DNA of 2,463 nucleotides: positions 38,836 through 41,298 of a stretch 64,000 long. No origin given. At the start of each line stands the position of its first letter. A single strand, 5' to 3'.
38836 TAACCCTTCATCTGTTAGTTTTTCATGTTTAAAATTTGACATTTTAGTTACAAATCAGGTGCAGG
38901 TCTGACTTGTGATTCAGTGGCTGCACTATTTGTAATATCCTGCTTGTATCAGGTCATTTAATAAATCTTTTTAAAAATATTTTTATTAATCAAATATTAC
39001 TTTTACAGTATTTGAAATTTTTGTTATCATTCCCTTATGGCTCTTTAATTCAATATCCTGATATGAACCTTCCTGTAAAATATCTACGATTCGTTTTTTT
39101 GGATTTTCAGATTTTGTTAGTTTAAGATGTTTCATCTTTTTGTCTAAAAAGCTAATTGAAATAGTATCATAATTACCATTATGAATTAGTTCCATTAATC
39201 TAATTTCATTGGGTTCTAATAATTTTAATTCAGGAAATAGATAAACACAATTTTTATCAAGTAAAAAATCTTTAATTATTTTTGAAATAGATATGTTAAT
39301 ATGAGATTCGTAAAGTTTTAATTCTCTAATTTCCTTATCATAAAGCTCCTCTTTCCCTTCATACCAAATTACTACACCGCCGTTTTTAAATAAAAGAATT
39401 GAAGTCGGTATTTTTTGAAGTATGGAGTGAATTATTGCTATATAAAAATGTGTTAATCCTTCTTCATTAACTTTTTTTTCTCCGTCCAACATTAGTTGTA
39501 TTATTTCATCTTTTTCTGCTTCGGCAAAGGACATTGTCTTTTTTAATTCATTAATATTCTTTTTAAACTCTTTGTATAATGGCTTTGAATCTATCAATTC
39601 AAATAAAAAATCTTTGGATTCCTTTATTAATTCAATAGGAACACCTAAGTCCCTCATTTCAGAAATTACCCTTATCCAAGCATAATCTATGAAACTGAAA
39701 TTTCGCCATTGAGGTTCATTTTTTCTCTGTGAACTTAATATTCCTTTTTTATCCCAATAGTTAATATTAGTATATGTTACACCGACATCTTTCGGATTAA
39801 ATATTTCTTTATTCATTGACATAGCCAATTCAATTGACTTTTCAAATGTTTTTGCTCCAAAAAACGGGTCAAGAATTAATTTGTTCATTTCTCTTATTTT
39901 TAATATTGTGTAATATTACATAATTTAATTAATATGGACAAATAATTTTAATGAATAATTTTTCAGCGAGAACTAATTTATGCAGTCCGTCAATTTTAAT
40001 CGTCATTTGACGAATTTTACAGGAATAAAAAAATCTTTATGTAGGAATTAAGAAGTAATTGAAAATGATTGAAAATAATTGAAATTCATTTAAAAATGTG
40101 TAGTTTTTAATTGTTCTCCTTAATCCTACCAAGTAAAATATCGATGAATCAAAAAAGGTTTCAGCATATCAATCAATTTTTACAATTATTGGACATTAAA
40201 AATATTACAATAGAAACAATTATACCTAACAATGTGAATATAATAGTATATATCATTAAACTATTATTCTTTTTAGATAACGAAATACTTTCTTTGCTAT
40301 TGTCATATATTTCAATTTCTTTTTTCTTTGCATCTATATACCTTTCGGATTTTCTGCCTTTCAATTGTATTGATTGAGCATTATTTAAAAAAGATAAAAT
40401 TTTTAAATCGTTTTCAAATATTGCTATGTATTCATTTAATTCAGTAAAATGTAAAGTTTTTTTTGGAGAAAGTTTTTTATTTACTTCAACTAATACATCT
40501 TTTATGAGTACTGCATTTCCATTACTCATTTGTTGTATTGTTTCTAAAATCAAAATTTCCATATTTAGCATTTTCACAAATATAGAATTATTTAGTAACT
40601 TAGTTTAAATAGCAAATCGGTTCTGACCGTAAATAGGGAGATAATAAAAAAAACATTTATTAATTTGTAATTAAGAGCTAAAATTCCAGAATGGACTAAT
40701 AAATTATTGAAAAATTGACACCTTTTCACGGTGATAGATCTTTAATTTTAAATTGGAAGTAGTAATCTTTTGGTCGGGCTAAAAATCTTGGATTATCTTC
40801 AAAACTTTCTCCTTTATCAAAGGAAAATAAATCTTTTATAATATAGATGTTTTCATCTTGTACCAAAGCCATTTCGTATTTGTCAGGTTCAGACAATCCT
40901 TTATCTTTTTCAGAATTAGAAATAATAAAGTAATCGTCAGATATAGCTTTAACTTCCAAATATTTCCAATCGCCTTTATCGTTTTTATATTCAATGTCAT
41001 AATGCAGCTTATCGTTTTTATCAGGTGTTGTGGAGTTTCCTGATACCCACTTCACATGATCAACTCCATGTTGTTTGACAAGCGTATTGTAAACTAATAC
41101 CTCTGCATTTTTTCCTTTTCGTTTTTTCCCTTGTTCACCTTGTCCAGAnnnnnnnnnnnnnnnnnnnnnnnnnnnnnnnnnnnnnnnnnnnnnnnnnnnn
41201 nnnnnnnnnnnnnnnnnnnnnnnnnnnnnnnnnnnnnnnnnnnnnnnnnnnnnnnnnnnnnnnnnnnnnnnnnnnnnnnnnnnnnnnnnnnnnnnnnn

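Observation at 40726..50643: Same-strand block: HamA-like nuclease / Ski2-like helicase / truncated HsdM-type methylase / 1522-aa GHKL-ATPase-nuclease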

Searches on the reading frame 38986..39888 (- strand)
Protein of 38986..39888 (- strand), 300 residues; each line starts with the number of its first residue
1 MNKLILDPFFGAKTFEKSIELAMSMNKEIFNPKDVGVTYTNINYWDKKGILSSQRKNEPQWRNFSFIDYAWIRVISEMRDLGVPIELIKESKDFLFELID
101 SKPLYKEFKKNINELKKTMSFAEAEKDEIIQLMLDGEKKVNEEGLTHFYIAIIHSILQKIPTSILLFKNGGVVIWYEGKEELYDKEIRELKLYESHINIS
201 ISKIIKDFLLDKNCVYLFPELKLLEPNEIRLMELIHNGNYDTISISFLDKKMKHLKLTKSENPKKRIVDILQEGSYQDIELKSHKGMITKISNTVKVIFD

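Call 4: search_protein_families(library=pfam, proteins=[window:38986-39888:-], max_evalue=0.01)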
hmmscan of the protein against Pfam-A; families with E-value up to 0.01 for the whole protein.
window:38986-39888:- (300 aa): 1 family
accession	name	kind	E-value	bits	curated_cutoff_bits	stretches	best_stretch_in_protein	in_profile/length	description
PF13411.12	MerR_1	-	8.5e-11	42.2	21.6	1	34-90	9-64/69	MerR HTH family regulatory protein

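Call 5: search_protein_families(library=padloc, proteins=[window:38986-39888:-], max_evalue=0.01)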
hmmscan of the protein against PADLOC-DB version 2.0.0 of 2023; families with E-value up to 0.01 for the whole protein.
window:38986-39888:- (300 aa): 0 families

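Call 18: search_protein_families(library=ncbifam, proteins=[window:38986-39888:-], max_evalue=0.01)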
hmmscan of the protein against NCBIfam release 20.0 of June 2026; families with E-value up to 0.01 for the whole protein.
window:38986-39888:- (300 aa): 4 families
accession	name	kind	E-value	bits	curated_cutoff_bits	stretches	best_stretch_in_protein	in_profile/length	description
TIGR02051.1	MerR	equivalog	0.0011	19.3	150.85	1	33-103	7-73/124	mercury resistance transcriptional regulator MerR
TIGR02044.1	CueR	equivalog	0.0021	18.1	147.4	1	33-90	8-65/127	Cu(I)-responsive transcriptional regulator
NF007069.0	PRK09514.1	equivalog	0.0027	17.7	143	1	34-91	10-67/141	Zn(2+)-responsive transcriptional regulator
TIGR02043.1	ZntR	equivalog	0.0091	16.1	167.95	0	35-91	11-67/131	Zn(2+)-responsive transcriptional regulator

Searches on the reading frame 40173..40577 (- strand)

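Call 4: search_protein_families(library=pfam, proteins=[window:40173-40577:-], max_evalue=0.01)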
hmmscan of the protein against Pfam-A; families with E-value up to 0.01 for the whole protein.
window:40173-40577:- (134 aa): 1 family
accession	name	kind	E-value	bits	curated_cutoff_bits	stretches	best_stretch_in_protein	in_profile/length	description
PF19261.4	DUF5904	-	0.0088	16.5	25.7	0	104-134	73-103/133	Domain of unknown function (DUF5904)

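Call 5: search_protein_families(library=padloc, proteins=[window:40173-40577:-], max_evalue=0.01)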
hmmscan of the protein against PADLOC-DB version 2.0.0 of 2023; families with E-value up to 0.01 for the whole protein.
window:40173-40577:- (134 aa): 0 families

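Call 18: search_protein_families(library=ncbifam, proteins=[window:40173-40577:-], max_evalue=0.01)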
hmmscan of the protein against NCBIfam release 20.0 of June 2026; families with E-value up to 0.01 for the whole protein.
window:40173-40577:- (134 aa): 0 families

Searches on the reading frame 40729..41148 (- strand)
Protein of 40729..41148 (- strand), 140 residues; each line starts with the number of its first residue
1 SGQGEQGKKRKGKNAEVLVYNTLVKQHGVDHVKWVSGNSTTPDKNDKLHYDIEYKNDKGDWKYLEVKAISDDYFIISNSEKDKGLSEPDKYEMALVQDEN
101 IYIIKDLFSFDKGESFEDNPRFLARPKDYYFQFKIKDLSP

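Call 92: search_solved_structures(query=window:40729-41148:-, max_evalue=5)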
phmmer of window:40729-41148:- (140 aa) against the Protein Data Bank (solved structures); distinct sequences matched with E-value up to 5: 2.
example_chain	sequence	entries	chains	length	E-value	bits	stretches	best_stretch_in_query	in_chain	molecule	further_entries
6een_B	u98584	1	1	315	0.0022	21.5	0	6-24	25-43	Designer Pentatricopeptide Protein dPPR10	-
4ozs_A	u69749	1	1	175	0.059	16.8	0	6-24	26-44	Alpha solenoid protein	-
